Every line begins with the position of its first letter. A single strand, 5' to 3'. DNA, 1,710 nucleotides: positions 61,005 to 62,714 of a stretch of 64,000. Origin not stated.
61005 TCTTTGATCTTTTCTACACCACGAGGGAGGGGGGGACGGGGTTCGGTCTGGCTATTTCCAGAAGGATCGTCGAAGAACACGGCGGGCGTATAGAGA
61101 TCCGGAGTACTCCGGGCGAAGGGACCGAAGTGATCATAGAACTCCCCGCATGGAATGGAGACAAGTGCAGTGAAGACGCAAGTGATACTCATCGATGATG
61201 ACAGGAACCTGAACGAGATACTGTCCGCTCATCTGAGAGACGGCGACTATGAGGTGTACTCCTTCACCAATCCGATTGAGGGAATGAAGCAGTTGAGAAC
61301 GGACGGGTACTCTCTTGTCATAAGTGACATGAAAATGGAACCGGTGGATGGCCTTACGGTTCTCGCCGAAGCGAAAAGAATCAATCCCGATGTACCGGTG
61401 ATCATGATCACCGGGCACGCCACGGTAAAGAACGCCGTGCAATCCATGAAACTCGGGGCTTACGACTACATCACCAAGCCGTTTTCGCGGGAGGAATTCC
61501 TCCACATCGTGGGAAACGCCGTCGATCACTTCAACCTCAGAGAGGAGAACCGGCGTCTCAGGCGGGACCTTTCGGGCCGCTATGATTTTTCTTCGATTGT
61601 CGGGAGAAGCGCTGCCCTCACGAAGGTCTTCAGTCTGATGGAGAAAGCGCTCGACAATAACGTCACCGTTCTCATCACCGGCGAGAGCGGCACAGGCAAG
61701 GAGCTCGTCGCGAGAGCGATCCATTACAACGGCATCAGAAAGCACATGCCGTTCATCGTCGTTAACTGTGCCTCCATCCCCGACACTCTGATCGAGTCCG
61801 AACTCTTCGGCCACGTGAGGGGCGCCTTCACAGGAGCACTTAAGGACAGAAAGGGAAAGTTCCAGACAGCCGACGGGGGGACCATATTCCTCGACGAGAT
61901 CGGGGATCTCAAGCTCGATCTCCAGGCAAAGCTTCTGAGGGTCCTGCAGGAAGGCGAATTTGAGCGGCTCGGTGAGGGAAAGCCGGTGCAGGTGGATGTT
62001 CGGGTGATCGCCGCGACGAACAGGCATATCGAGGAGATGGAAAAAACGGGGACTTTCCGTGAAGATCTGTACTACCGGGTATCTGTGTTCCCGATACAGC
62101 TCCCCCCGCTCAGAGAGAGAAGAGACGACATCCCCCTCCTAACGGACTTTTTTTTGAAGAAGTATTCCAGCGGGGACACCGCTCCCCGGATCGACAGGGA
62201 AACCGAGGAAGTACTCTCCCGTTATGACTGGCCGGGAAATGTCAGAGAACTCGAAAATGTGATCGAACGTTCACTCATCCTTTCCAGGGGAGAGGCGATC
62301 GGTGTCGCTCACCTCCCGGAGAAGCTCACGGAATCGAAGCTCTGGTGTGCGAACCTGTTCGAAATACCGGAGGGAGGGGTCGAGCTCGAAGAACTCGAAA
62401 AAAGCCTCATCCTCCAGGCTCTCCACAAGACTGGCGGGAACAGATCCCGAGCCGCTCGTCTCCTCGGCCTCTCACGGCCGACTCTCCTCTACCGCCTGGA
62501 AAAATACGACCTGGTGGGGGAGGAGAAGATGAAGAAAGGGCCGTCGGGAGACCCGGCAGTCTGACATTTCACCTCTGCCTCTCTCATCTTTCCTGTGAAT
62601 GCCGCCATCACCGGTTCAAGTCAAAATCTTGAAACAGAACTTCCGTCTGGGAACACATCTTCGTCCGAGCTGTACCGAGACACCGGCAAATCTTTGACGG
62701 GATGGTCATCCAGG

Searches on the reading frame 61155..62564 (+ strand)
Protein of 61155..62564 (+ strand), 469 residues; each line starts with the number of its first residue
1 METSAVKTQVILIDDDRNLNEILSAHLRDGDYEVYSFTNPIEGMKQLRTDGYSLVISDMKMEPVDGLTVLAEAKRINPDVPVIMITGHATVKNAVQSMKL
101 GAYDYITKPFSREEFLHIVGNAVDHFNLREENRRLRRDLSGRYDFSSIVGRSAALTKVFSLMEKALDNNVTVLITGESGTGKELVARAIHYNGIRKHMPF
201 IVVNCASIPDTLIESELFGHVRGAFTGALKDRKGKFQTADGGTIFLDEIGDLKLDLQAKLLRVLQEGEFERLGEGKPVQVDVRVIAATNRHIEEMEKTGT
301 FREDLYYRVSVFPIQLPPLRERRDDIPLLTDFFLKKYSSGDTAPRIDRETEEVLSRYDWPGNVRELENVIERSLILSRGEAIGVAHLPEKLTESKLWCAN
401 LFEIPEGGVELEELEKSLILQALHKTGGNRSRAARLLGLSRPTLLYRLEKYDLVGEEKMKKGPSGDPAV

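Call 21: search_protein_families(library=pfam, proteins=[window:61155-62564:+], max_evalue=0.0001)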
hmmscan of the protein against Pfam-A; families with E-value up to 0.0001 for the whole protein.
window:61155-62564:+ (469 aa): 11 families
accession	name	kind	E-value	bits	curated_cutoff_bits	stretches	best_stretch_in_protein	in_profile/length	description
PF00158.32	Sigma54_activat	-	4.7e-71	238.3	20.2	1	148-315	1-168/168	Sigma-54 interaction domain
PF00072.30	Response_reg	-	2.5e-25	89.2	30.2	1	10-118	1-109/111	Response regulator receiver domain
PF25601.1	AAA_lid_14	-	2.8e-25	88.4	27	1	320-395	1-78/87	AAA+ ATPase lid domain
PF14532.12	Sigma54_activ_2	-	1.1e-22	81.2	25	1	149-319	1-138/138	Sigma-54 interaction domain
PF02954.25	HTH_8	-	1.4e-16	60.3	22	1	411-451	2-42/42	Bacterial regulatory protein, Fis family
PF07728.20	AAA_5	-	3.5e-07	30.7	22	1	172-291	2-124/139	AAA domain (dynein-related subfamily)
PF00004.35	AAA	-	1.9e-06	28.8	21.2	1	172-295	1-114/131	ATPase family associated with various cellular activities (AAA)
PF13556.12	HTH_30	-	4.7e-06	26.7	27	1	420-450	5-35/59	PucR C-terminal helix-turn-helix domain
PF13191.12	AAA_16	-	1.9e-05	25.6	32.6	1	148-264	2-120/167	AAA ATPase domain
PF07724.20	AAA_2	-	5.4e-05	23.7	27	1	169-298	3-133/166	AAA domain (Cdc48 subfamily)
PF18024.7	HTH_50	-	5.9e-05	23.1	27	0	411-453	8-49/50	Helix-turn-helix domain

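Call 60: search_protein_families(library=ncbifam, proteins=[window:61155-62561:+], max_evalue=0.001)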
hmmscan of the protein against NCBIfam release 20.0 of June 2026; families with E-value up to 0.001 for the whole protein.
window:61155-62561:+ (469 aa): 107 families (the best 25 are shown)
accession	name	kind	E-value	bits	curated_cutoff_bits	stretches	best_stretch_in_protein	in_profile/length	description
NF008469.0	PRK11361.1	equivalog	1.3e-137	459.2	714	1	8-453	5-456/461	acetoacetate metabolism transcriptional regulator AtoC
TIGR01818.1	ntrC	equivalog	5e-131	437.7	558.6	2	10-394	1-384/463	nitrogen regulation protein NR(I)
TIGR02915.1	PEP_resp_reg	equivalog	4.4e-119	398.2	502.6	1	11-453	2-444/445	PEP-CTERM-box response regulator transcription factor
NF007689.0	PRK10365.1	equivalog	4.6e-112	375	760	1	7-448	5-439/441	sigma-54-dependent response regulator transcription factor ZraR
TIGR01817.1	nifA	equivalog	1.9e-111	373.4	528.85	1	140-387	190-438/534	nif-specific transcriptional activator NifA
NF008176.1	PRK10923.1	equivalog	1.2e-110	370.3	620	1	8-396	4-390/469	nitrogen regulation protein NR(I)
NF051870.1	NAssimRespRegNtrX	equivalog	2.6e-108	362.8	600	1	9-448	3-447/452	nitrogen assimilation response regulator NtrX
NF041552.1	TF_PrdR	equivalog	7.8e-107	358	795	1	141-452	264-577/577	sigma-54 dependent transcriptional regulator PrdR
NF041946.1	LuxO_transreg_Vib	equivalog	1.9e-104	350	800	1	15-394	4-383/463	quorum-sensing sigma-54 dependent transcriptional regulator LuxO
NF003451.0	PRK05022.1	equivalog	6.1e-101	338.7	476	1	143-448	187-504/512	nitric oxide reductase transcriptional regulator NorR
NF050807.1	TransRegFlbDCaul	equivalog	9.9e-100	334.5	750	1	42-455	35-442/454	sigma-54-dependent transcriptional regulator FlbD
NF038308.1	RNA_repair_RtcR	equivalog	2.3e-99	333.6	650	1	89-451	121-516/530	RNA repair transcriptional activator RtcR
NF011695.0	PRK15115.1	equivalog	5.8e-99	331.8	763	1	7-453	6-438/445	two-component system response regulator GlrR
NF041906.1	V4R_TF_MobR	exception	7.7e-97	325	999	1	132-451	218-544/544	phenol degradation transcriptional regulator MobR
NF049963.1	RespRegFlgRCampy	domain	4.8e-94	315.6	750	1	10-453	3-429/429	fla regulon two-component system response regulator FlgR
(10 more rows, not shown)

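Call 67: find_homologous_proteins(query=window:61155-62561:+, max_evalue=1e-60)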
Query window:61155-62561:+ (469 aa): 8000 proteins with E <= 1e-60 among 8000 candidates; the best 120 are listed.
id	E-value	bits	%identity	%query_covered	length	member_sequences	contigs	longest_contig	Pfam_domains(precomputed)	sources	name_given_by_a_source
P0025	0.0e+0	1033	100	99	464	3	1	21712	PF00158.33,PF25601.2,PF02954.26,PF00004.36,PF14532.13,PF07728.21,PF00072.31,PF13556.13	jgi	-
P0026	1.0e-216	738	74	95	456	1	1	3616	PF00158.33,PF25601.2,PF02954.26,PF14532.13,PF07728.21,PF00072.31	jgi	jgi:two-component system NtrC family response regulator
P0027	5.3e-212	723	72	95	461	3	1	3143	PF00158.33,PF25601.2,PF02954.26,PF18024.8,PF14532.13,PF07728.21,PF00072.31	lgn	-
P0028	1.3e-206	705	71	96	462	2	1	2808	PF00158.33,PF25601.2,PF02954.26,PF14532.13,PF07728.21,PF00072.31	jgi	jgi:DNA-binding NtrC family response regulator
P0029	9.5e-206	702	71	95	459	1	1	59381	PF00158.33,PF07724.21,PF25601.2,PF02954.26,PF14532.13,PF07728.21,PF00072.31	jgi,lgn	jgi:two-component system NtrC family response regulator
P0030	2.0e-198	678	68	96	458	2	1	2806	PF00158.33,PF07724.21,PF25601.2,PF02954.26,PF18024.8,PF14532.13,PF07728.21,PF00072.31,PF13556.13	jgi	jgi:two-component system NtrC family response regulator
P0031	4.8e-191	654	67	96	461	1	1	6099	PF00158.33,PF25601.2,PF02954.26,PF00004.36,PF14532.13,PF07728.21,PF00072.31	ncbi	-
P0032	3.6e-174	598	60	97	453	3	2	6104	PF00158.33,PF25601.2,PF02954.26,PF14532.13,PF07728.21,PF00072.31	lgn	-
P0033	3.3e-169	582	60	96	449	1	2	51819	PF00158.33,PF25601.2,PF02954.26,PF00004.36,PF14532.13,PF07728.21,PF00072.31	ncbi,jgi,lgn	jgi:two-component system NtrC family response regulator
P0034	6.5e-168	577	59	95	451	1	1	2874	PF00158.33,PF25601.2,PF02954.26,PF14532.13,PF07728.21,PF00072.31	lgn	-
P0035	9.8e-168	577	58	98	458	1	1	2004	PF00158.33,PF25601.2,PF02954.26,PF14532.13,PF07728.21,PF00072.31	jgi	-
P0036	3.4e-167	575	59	95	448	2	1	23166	PF00158.33,PF25601.2,PF02954.26,PF14532.13,PF07728.21,PF00072.31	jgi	-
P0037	4.4e-167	575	60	95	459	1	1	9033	PF00158.33,PF07724.21,PF25601.2,PF02954.26,PF14532.13,PF07728.21,PF00072.31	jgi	jgi:two-component system NtrC family response regulator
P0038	9.7e-167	573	59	95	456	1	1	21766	PF00158.33,PF25601.2,PF02954.26,PF14532.13,PF07728.21,PF00072.31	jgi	jgi:two-component system NtrC family response regulator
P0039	9.3e-166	570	58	95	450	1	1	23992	PF00158.33,PF25601.2,PF02954.26,PF14532.13,PF00072.31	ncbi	-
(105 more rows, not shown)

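Call 68: find_encoding_contigs(protein=P0029, flank=10000, max_places=1)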
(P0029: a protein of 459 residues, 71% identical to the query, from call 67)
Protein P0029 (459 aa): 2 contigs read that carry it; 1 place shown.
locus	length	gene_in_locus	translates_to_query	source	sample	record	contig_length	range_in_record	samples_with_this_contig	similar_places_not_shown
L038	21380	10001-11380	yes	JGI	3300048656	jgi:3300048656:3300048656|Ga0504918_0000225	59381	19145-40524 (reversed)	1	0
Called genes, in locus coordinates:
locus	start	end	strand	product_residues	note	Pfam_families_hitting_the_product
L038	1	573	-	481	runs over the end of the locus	PF13598:DUF4139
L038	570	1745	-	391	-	PF00266:Aminotran_5, PF01041:DegT_DnrJ_EryC1 (weak)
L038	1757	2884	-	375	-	PF01266:DAO (faint), PF01494:FAD_binding_3, PF22578:GGR_cat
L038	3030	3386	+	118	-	PF01329:Pterin_4a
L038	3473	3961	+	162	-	PF02566:OsmC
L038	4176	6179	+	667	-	PF13520:AA_permease_2, PF00324:AA_permease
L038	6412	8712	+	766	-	-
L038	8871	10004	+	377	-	PF13493:DUF4118 (faint), PF00512:HisKA, PF02518:HATPase_c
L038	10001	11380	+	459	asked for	PF00072:Response_reg, PF07728:AAA_5 (faint), PF00158:Sigma54_activat, PF14532:Sigma54_activ_2, PF07724:AAA_2 (weak), PF25601:AAA_lid_14, PF02954:HTH_8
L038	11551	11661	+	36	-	-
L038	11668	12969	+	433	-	PF02321:OEP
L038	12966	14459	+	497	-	PF19335:HMBD, PF25919:BSH_CusB, PF25973:BSH_CzcB, PF25869:3HB_CusB (weak), PF25954:Beta-barrel_RND_2, PF25975:CzcB_C (weak)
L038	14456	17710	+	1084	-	PF00873:ACR_tran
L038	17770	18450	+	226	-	PF03205:MobB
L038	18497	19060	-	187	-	PF02085:Cytochrom_CIII (faint), PF14522:Cytochrome_C7 (faint), PF13435:Cytochrome_C554, PF22113:Mtrc-MtrF_II-IV_dom (weak), PF09699:Paired_CXXCH_1 (faint)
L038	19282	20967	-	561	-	PF01590:GAF, PF13185:GAF_2 (weak), PF13492:GAF_3 (faint), PF00512:HisKA, PF02518:HATPase_c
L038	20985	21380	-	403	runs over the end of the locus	PF00483:NTP_transferase, PF25247:LbH_GLGC (faint), PF24894:Hexapep_GlmU, PF25084:LbH_EIF2B, PF25087:GMPPB_C (weak)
